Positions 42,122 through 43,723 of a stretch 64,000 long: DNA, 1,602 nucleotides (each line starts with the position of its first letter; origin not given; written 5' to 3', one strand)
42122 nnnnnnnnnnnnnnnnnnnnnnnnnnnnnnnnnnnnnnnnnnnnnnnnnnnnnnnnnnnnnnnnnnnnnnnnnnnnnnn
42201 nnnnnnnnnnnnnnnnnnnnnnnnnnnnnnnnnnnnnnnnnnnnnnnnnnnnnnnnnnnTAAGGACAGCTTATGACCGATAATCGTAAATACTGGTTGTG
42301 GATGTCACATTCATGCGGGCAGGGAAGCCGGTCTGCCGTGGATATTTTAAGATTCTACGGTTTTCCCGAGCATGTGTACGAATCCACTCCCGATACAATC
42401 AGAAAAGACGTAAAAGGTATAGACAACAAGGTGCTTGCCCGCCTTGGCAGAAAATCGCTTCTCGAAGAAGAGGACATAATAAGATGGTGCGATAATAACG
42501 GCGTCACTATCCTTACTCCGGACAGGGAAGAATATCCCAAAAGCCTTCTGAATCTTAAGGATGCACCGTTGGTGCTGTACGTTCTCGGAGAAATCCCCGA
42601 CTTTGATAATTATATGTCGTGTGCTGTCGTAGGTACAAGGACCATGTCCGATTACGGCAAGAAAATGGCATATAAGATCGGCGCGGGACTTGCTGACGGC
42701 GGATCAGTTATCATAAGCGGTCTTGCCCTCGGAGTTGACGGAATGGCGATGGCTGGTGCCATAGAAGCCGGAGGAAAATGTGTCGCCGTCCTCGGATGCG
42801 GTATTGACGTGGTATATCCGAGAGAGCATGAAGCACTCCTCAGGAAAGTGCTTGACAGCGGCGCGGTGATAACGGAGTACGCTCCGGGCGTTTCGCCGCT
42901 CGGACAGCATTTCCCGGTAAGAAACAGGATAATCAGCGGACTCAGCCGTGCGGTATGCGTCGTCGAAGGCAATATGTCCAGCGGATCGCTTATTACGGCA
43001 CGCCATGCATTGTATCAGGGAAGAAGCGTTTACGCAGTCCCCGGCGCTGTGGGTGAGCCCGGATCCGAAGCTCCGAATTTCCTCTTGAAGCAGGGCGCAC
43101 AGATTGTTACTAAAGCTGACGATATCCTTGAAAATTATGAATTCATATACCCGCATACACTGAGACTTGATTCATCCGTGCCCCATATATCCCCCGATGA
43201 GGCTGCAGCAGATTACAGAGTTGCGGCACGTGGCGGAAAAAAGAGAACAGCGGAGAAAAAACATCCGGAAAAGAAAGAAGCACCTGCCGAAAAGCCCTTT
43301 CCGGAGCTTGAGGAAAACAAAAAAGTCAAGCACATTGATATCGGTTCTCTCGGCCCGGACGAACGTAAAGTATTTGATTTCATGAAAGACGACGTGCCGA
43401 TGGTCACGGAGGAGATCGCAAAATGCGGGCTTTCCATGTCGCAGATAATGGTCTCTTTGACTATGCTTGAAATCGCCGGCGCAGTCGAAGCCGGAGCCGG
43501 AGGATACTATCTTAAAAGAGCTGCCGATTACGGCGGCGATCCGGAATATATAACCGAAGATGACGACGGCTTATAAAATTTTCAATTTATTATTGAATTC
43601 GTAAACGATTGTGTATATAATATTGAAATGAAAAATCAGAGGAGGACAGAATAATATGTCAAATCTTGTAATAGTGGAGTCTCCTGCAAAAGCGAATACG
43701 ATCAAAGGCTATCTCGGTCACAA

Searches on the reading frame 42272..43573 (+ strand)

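Call 48: search_protein_families(library=pfam, proteins=[window:42272-43573:+], max_evalue=0.0001)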
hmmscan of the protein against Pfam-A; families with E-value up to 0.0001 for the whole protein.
window:42272-43573:+ (434 aa): 2 families
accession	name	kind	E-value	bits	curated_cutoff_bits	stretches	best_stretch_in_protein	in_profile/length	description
PF02481.21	DNA_processg_A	-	1.4e-69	233.9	29.6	1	73-280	2-211/212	DNA recombination-mediator protein A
PF17782.7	DprA_WH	-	9.8e-07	29.2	22.9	1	360-411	10-61/61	DprA winged helix domain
